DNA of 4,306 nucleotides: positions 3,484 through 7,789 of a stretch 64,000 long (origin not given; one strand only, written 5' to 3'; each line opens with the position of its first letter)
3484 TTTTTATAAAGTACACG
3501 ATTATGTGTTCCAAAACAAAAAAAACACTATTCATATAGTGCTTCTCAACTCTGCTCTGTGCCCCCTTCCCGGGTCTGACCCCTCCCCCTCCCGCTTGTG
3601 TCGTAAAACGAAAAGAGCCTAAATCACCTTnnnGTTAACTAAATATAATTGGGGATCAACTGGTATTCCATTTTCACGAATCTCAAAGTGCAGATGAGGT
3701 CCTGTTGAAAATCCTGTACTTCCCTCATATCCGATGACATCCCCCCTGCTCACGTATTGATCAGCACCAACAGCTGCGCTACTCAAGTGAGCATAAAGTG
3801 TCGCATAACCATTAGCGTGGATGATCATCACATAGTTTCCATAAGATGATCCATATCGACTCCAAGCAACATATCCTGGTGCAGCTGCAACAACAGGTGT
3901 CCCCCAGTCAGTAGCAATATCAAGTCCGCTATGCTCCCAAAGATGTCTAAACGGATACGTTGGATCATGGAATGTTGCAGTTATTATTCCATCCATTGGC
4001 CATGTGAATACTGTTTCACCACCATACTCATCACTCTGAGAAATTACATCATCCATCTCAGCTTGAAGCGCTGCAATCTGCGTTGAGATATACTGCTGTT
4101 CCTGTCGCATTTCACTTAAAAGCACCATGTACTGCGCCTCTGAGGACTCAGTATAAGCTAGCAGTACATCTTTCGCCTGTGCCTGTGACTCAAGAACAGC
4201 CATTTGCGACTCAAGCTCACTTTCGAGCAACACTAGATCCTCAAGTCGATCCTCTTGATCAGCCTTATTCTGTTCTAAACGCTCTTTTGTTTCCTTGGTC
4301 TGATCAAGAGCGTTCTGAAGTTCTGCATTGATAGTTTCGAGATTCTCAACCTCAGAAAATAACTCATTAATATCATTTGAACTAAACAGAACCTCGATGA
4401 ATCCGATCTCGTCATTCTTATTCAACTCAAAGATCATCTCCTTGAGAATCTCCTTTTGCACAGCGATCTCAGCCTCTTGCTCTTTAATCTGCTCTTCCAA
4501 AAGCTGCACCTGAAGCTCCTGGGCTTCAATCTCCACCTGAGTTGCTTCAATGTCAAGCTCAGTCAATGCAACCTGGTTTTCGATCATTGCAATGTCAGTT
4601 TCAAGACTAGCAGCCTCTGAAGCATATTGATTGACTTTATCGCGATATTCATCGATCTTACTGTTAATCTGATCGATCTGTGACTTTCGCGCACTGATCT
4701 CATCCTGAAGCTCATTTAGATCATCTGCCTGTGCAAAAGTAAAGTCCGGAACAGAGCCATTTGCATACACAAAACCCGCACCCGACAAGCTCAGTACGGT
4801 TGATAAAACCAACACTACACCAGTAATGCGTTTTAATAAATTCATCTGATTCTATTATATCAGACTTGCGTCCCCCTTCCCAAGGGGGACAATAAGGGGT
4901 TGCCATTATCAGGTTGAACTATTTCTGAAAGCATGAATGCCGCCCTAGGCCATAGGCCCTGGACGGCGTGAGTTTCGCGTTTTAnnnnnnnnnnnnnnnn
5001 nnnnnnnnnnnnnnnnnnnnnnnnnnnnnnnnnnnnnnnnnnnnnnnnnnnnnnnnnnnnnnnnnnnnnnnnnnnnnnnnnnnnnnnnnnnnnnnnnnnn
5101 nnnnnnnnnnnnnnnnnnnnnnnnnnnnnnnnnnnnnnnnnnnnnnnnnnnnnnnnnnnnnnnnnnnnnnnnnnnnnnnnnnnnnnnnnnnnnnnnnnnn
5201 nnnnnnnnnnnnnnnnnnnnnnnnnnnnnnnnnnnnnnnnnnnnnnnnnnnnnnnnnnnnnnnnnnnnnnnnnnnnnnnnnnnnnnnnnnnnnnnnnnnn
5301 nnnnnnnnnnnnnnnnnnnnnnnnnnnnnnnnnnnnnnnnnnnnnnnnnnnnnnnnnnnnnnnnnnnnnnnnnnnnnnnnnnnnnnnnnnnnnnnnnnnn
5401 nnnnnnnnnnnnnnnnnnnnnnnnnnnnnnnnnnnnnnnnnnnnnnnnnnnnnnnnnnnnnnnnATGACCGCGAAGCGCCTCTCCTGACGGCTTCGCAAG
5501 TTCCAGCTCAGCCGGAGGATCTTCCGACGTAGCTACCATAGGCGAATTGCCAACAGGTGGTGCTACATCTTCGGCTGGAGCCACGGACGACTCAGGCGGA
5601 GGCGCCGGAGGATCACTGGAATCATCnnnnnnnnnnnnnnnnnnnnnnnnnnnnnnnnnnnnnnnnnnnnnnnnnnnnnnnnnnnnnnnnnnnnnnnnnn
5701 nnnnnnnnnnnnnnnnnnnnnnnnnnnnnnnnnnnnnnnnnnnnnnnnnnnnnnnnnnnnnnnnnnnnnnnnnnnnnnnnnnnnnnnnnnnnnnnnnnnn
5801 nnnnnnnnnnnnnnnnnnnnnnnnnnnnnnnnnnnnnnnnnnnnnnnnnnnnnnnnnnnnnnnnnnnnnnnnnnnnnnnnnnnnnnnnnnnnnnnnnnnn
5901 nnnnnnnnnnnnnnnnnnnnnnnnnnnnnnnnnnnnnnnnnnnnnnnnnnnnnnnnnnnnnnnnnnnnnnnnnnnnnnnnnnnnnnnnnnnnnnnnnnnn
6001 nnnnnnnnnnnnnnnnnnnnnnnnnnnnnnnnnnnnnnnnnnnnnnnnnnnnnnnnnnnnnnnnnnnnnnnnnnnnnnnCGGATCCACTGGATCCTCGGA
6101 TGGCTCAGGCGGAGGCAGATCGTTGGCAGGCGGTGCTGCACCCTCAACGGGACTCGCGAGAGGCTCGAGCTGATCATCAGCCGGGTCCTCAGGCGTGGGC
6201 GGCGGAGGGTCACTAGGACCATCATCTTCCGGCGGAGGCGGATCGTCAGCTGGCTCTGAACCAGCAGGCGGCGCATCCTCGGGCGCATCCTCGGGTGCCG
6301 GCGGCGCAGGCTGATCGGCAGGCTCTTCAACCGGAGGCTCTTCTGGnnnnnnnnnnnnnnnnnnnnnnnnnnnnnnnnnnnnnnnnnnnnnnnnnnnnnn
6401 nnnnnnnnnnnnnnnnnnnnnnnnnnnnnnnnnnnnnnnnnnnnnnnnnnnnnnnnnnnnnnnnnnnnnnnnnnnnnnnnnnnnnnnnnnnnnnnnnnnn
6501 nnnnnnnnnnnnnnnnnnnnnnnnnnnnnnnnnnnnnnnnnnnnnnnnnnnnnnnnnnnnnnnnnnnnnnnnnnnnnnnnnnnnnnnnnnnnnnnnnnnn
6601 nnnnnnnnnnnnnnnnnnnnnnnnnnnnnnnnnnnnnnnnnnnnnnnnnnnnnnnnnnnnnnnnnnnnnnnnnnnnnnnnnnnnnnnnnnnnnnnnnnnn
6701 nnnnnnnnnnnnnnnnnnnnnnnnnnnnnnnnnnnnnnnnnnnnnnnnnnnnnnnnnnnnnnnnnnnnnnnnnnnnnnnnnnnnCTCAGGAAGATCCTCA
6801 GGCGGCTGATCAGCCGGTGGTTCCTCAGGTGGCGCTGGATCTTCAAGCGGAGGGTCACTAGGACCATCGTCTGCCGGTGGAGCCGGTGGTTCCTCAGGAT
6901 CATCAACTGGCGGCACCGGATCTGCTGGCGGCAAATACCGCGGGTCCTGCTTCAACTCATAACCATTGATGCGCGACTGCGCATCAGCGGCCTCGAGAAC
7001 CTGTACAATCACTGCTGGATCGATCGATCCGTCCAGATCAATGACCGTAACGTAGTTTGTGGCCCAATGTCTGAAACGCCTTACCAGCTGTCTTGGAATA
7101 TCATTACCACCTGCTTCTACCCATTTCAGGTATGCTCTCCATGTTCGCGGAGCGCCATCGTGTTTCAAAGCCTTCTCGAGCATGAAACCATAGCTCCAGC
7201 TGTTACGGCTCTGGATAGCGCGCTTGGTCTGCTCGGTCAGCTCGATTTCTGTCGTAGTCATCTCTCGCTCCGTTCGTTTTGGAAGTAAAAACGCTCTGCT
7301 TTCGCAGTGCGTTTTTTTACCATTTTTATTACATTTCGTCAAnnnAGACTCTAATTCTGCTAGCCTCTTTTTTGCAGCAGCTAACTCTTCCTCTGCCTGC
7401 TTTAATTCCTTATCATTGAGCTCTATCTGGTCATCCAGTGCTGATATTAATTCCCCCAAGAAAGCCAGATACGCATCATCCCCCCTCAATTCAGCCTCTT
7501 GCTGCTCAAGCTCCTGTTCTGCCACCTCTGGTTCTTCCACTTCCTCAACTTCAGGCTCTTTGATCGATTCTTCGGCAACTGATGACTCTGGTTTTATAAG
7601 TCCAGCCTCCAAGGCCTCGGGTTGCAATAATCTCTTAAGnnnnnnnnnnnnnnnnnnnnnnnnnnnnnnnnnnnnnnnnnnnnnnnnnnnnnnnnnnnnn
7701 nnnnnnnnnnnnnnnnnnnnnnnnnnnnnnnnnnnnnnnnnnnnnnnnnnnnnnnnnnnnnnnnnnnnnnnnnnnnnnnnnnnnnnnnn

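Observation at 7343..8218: ECF sigma factor with a long acidic coiled-coil C-terminal extension, and a GC-rich paralog 21 kb away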

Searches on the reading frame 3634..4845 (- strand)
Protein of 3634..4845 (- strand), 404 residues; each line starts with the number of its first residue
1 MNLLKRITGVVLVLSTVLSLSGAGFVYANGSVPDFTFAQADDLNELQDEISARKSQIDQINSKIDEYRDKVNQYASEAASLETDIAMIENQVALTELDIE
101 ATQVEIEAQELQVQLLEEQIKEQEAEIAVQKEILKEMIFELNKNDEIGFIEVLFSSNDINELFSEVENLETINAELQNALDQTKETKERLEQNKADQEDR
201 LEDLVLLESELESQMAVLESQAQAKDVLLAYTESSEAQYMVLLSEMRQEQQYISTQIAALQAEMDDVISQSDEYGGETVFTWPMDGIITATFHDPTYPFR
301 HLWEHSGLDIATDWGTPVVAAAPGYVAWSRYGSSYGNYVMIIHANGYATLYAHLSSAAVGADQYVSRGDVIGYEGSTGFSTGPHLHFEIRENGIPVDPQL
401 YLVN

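Call 67: search_protein_families(library=ncbifam, proteins=[window:3634-4845:-], max_evalue=1e-10)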
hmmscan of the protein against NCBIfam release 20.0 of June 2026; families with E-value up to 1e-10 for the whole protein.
window:3634-4845:- (404 aa): 12 families
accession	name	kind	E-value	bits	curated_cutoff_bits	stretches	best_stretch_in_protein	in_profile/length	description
NF052336.1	PdgHdaseHSB100310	equivalog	1.8e-23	83.4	500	1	278-393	33-145/316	peptidoglycan hydrolase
NF050804.1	CellDivDipMCaul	equivalog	2.7e-23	82.7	900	1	276-399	503-629/634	cell division endopeptidase DipM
NF008652.0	PRK11649.1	equivalog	3.4e-22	78.7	341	1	304-398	312-406/439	murein DD-endopeptidase MepM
NF053825.1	PdgNdpepShyA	equivalog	4.7e-22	78.3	700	1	303-398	294-389/425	peptidoglycan DD-endopeptidase ShyA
NF053824.1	PdgNdpepShyC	equivalog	3.7e-21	75.5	700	1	304-397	295-388/429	peptidoglycan DD-endopeptidase ShyC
NF052530.1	Heli_ShapePgp3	exception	5.3e-21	74.9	300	1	254-399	114-261/270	peptidoglycan metallopeptidase Pgp3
NF040883.1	amid_act_ActS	equivalog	5.3e-18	65.2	375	1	246-402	83-233/242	amidase activator ActS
NF008123.1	PRK10871.1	equivalog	1.7e-17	63.8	311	1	204-402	173-362/365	murein hydrolase activator NlpD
NF041208.1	celldiv_DipM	equivalog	4e-17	62.6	740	1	262-402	282-417/419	cell division endopeptidase DipM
NF008644.1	PRK11637.1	equivalog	1e-16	60.9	270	1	281-402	265-383/385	murein hydrolase activator EnvC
NF052529.1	PG_M23_Pgp6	exception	2.2e-16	59.6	600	1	305-399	335-429/452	peptidoglycan metallopeptidase Pgp6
NF053738.1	S2SprSpoIIQBc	equivalog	5.2e-15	55.7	250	1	305-402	122-223/232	stage II sporulation protein SpoIIQ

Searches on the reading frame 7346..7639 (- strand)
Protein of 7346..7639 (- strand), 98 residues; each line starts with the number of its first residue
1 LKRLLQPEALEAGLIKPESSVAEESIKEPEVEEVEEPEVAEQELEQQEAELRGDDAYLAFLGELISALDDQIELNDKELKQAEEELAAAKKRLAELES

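Call 26: find_related_loci(query=A3, collection=metagenome_contigs, flank=6000)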
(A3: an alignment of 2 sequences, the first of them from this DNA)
Query A3 (98 aa) in metagenome_contigs; peptide patterns used: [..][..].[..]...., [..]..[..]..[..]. (x = any residue, [..] = any of these).
600 stretches matched a pattern, but none encodes a relative of the query by tblastn (E <= 1e-3).

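Call 47: search_solved_structures(query=A3, max_evalue=10)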
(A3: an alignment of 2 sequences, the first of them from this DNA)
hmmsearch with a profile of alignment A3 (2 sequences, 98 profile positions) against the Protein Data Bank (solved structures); distinct sequences matched with E-value up to 10: 1.
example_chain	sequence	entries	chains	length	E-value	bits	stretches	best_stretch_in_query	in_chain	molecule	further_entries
2k5s_A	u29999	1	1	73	1.1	12.9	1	64-96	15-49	Modulating protein ymoA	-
